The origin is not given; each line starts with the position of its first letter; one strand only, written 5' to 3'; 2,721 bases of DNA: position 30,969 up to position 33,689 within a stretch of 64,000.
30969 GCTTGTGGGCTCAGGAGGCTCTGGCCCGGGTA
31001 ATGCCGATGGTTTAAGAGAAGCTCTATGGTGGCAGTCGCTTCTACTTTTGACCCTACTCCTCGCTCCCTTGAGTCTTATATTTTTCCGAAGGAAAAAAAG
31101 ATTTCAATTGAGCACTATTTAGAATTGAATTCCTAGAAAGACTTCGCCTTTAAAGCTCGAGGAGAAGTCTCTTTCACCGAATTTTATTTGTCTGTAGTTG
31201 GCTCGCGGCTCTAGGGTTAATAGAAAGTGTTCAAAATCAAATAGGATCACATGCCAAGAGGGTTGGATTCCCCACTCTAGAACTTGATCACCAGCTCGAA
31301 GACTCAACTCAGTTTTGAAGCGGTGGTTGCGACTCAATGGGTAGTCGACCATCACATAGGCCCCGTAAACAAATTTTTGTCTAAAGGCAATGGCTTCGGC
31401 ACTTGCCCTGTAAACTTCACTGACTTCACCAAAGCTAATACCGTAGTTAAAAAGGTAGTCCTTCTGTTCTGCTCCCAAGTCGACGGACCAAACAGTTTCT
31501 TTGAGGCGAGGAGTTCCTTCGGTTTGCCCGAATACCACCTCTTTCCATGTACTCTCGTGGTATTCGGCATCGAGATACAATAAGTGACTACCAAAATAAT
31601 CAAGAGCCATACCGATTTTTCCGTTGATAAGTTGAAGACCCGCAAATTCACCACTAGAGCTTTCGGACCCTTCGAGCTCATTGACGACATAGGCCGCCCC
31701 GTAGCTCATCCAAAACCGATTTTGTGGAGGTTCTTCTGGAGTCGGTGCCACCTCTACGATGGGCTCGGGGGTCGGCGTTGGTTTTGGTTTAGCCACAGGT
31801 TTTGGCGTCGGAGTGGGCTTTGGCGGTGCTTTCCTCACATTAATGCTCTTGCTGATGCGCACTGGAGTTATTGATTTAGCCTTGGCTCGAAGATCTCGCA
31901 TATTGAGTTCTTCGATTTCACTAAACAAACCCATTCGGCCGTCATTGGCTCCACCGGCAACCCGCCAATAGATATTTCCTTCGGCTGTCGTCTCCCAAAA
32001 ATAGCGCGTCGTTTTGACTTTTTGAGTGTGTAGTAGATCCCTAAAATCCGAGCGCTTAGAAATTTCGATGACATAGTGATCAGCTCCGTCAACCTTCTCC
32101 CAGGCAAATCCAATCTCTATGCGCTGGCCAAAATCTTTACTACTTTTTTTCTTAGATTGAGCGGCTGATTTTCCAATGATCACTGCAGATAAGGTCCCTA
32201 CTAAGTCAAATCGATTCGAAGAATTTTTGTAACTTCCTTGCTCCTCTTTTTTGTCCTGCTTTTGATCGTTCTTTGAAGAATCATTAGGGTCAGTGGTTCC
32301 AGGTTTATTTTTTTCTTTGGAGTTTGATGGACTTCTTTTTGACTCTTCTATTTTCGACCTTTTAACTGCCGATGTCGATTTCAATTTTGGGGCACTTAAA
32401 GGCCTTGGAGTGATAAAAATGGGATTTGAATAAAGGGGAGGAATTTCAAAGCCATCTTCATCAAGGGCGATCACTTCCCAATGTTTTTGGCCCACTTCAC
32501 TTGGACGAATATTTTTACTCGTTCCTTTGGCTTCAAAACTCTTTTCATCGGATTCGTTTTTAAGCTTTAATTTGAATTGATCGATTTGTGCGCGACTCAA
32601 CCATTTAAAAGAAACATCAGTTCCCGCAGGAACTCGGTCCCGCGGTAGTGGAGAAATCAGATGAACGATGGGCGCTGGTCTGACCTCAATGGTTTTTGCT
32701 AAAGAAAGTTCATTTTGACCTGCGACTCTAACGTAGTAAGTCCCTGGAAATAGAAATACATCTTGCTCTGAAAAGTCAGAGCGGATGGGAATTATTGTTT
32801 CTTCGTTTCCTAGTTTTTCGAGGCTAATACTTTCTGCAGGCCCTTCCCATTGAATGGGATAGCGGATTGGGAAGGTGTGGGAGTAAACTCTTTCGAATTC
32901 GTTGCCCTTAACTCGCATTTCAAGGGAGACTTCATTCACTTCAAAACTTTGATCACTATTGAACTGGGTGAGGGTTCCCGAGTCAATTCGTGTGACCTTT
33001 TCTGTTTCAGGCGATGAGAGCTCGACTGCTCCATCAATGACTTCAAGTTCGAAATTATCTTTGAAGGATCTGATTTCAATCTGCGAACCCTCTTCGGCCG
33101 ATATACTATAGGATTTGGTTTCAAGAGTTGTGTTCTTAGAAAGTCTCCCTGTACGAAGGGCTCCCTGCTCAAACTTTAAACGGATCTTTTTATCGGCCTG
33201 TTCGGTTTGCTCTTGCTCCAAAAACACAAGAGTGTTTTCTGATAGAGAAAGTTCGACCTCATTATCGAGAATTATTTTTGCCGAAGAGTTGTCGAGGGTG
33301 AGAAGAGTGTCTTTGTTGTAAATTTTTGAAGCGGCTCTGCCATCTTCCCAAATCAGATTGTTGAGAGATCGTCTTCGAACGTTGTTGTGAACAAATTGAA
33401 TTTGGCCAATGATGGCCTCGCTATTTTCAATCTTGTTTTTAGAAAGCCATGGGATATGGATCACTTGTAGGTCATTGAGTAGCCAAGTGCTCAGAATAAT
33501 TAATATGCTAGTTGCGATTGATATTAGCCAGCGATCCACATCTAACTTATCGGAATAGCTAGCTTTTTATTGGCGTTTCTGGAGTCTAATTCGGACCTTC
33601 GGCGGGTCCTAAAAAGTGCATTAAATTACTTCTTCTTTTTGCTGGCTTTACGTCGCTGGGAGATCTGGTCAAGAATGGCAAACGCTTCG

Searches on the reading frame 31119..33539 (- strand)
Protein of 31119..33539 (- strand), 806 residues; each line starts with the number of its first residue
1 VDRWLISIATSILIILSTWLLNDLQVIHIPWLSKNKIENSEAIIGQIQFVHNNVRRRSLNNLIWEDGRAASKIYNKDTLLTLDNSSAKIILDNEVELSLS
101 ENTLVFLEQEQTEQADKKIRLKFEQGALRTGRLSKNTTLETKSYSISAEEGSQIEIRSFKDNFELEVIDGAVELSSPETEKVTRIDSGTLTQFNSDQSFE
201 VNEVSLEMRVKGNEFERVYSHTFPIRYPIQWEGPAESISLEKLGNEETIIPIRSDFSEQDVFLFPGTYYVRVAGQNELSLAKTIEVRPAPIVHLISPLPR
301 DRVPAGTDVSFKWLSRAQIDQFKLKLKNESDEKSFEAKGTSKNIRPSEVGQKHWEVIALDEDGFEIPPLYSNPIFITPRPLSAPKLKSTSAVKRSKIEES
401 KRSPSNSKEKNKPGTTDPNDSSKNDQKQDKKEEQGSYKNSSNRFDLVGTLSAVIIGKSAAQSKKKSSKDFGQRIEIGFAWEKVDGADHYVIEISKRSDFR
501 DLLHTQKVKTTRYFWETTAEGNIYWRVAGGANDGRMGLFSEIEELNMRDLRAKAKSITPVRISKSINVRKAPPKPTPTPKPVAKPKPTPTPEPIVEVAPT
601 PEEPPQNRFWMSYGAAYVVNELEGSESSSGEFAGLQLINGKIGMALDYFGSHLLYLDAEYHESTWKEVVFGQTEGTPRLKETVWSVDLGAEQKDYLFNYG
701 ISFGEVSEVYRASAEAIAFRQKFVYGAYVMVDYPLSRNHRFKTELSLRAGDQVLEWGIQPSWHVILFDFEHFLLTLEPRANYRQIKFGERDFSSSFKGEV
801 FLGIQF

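Call 11: search_protein_families(library=pfam, proteins=[window:31119-33539:-], max_evalue=0.01)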
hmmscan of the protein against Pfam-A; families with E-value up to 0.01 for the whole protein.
window:31119-33539:- (806 aa): 1 family
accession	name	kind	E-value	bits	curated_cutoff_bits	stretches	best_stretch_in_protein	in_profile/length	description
PF04773.18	FecR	-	9.5e-07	29.6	24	1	77-173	1-97/97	FecR protein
